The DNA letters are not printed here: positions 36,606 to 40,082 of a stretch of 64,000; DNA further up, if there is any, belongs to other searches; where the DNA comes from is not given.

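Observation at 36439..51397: Three paralogous 'giant secreted protein + ~50-aa acidic peptide' cassettes, plus a stand-alone peptide gene, of no family I can name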

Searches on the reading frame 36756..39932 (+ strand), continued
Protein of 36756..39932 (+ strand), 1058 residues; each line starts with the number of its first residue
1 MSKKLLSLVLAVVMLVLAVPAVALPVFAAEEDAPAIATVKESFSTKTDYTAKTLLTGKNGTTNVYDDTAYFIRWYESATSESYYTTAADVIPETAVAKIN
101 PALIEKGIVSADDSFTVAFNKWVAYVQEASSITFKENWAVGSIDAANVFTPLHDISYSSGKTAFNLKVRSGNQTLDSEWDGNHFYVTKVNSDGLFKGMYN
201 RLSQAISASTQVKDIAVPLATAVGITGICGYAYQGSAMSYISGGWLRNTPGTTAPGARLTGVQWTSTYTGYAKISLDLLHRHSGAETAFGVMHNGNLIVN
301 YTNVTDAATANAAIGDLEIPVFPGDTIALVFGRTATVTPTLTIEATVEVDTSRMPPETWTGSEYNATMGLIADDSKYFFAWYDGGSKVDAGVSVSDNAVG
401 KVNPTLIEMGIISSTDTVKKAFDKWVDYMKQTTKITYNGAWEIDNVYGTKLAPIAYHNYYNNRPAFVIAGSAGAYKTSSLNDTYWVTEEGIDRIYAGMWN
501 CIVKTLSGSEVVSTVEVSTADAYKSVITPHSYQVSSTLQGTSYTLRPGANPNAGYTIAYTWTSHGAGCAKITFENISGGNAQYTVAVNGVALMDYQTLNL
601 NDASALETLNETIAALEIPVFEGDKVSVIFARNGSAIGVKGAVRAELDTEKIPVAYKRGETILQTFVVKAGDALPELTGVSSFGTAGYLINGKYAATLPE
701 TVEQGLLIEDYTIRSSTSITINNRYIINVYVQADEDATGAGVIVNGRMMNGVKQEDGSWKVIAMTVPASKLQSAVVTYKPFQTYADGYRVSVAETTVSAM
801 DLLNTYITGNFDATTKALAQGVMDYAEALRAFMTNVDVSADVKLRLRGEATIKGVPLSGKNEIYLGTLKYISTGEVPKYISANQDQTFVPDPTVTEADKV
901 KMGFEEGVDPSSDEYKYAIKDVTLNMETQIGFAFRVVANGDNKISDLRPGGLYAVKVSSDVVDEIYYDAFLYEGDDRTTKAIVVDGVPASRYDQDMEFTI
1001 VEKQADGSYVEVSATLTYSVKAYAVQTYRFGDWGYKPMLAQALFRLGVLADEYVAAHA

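Call 70: find_encoding_contigs(protein=P0111, flank=6000, max_places=2)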
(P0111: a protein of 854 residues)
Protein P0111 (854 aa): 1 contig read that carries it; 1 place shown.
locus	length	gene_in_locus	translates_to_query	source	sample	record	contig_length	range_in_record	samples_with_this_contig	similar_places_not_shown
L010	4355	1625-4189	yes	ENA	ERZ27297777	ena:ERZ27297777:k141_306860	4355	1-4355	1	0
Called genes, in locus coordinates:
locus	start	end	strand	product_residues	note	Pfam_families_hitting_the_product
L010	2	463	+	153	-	?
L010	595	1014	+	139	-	PF06541:ABC_trans_CmpB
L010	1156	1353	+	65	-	-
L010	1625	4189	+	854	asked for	-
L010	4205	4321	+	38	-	-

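Call 74: find_encoding_contigs(protein=P0071, flank=5000, max_places=3)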
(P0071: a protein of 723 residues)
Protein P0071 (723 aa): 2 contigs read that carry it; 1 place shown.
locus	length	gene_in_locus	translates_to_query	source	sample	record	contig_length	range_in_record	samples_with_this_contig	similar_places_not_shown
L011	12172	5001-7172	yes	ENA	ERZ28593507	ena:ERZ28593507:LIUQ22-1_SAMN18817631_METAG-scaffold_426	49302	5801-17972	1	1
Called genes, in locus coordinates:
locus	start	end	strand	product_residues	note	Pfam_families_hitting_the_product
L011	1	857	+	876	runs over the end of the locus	PF01411:tRNA-synt_2c, PF07973:tRNA_SAD, PF02272:DHHA1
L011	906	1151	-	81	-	-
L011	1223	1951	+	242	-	PF01520:Amidase_3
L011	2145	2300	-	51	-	-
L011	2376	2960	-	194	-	PF06114:Peptidase_M78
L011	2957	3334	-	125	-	-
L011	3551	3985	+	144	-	-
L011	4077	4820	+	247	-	PF06283:ThuA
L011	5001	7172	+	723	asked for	-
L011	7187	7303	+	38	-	-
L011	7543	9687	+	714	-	-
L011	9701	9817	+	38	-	-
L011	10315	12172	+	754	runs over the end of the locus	-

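Call 75: find_encoding_contigs(protein=P0123, flank=5000, max_places=3)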
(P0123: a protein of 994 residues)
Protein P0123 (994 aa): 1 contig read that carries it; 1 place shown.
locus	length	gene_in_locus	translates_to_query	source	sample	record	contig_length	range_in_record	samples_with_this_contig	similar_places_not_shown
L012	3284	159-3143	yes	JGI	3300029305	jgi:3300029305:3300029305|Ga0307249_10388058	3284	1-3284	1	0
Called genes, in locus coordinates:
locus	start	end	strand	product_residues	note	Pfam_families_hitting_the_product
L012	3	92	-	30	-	?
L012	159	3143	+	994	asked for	-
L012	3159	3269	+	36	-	-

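Call 88: find_encoding_contigs(protein=P0064, flank=4000, max_places=2)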
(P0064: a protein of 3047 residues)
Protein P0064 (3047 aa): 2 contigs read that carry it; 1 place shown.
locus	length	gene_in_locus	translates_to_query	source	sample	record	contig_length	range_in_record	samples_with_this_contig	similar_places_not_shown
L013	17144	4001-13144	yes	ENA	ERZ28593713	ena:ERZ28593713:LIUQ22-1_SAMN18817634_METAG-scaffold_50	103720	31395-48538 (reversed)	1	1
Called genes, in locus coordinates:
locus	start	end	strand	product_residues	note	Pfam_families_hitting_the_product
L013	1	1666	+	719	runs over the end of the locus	PF01926:MMR_HSR1, PF02421:FeoB_N, PF17910:FeoB_Cyto, PF07670:Gate, PF07664:FeoB_C, PF07670:Gate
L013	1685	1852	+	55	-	PF12669:FeoB_associated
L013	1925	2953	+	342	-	PF02517:Rce1-like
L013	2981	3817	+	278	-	PF00132:Hexapep (faint), PF25087:GMPPB_C (faint)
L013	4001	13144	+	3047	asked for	-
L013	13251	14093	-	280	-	PF08543:Phos_pyr_kin, PF00294:PfkB (faint)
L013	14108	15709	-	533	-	PF00753:Lactamase_B, PF23023:Anti-Pycsar_Apyc1, PF12706:Lactamase_B_2, PF16661:Lactamase_B_6, PF10996:Beta-Casp, PF07521:RMMBL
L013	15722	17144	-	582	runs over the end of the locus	PF02690:Na_Pi_cotrans, PF01895:PhoU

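Call 92: search_protein_families(library=pfam, proteins=[P0062, P0066, P0067, P0073, P0075], max_evalue=0.001)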
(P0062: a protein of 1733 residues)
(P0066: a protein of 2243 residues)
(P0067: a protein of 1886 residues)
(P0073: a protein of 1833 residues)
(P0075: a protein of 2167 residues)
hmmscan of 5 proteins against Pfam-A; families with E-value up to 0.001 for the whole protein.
P0062 (1733 aa): 1 family
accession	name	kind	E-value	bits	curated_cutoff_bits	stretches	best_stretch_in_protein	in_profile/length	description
PF00246.29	Peptidase_M14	-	2e-15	57.6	21.6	1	174-386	41-261/286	Zinc carboxypeptidase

P0066 (2243 aa): 1 family
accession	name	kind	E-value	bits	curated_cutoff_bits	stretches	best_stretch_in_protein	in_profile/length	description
PF00246.29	Peptidase_M14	-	2.6e-07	31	21.6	1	177-420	41-260/286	Zinc carboxypeptidase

P0067 (1886 aa): 1 family
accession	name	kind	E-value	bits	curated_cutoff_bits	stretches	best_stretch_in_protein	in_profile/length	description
PF00246.29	Peptidase_M14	-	1.1e-05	25.6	21.6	1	179-361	41-188/286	Zinc carboxypeptidase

P0073 (1833 aa): 1 family
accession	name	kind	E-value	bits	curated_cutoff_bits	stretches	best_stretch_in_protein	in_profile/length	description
PF00246.29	Peptidase_M14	-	1.2e-08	35.3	21.6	1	189-345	41-184/286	Zinc carboxypeptidase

P0075 (2167 aa): 4 families
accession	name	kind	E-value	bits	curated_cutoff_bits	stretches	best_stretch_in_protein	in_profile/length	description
PF00246.29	Peptidase_M14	-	3.6e-13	50.2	21.6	1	171-428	41-260/286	Zinc carboxypeptidase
PF17996.7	CE2_N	-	1.6e-12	47.9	27.9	1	1837-1945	1-105/108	Carbohydrate esterase 2 N-terminal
PF13472.12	Lipase_GDSL_2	-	2.5e-09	38.3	32.9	1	1957-2111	1-113/178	GDSL-like Lipase/Acylhydrolase family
PF00657.28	Lipase_GDSL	-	5.3e-07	30.4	23.6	1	1955-2063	1-98/208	GDSL-like Lipase/Acylhydrolase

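Call 101: list_cluster_members(proteins=[P0099, P0062, P0011, P0056, P0017, P0024, P0028, P0039, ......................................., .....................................])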
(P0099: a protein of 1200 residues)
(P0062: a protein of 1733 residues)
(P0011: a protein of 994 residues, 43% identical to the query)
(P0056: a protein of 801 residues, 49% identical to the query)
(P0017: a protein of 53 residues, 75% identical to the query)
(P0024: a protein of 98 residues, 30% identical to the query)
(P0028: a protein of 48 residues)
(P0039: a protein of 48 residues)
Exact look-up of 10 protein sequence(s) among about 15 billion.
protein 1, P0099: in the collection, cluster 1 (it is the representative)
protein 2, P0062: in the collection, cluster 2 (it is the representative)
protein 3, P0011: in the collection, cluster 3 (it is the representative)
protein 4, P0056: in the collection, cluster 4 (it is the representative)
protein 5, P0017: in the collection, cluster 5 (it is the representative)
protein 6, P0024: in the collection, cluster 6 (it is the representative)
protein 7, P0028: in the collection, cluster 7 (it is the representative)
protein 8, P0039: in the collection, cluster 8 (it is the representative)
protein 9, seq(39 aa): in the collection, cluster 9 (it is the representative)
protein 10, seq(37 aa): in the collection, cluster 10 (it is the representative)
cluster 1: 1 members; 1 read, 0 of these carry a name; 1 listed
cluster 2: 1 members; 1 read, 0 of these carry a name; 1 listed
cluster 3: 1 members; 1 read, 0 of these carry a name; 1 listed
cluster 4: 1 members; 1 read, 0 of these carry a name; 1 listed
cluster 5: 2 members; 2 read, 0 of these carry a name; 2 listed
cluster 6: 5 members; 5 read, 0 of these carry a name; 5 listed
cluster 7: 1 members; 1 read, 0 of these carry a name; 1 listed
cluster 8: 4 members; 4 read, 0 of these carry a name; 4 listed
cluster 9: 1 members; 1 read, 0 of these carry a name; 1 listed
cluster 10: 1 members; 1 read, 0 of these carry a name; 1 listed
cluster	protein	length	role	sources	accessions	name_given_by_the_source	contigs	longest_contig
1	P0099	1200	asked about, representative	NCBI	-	-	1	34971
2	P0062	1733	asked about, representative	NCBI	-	-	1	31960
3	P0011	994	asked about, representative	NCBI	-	-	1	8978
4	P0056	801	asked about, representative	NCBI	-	-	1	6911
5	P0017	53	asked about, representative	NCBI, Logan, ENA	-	-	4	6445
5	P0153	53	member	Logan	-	-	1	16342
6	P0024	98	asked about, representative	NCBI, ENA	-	-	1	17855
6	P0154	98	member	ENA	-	-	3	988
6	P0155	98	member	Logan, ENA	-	-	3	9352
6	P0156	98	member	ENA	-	-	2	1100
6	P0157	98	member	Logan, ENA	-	-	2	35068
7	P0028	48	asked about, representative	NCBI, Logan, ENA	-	-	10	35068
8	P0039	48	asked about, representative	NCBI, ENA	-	-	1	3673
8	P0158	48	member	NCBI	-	-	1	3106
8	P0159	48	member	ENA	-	-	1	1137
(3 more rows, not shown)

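Call 109: search_protein_families(library=phrogs, proteins=[window:36756-39932:+], max_evalue=0.01)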
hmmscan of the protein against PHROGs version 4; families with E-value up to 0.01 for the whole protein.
window:36756-39932:+ (1058 aa): 0 families

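Call 110: search_protein_families(library=padloc, proteins=[window:36756-39932:+], max_evalue=0.01)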
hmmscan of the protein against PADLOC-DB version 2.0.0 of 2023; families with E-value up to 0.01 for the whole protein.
window:36756-39932:+ (1058 aa): 0 families
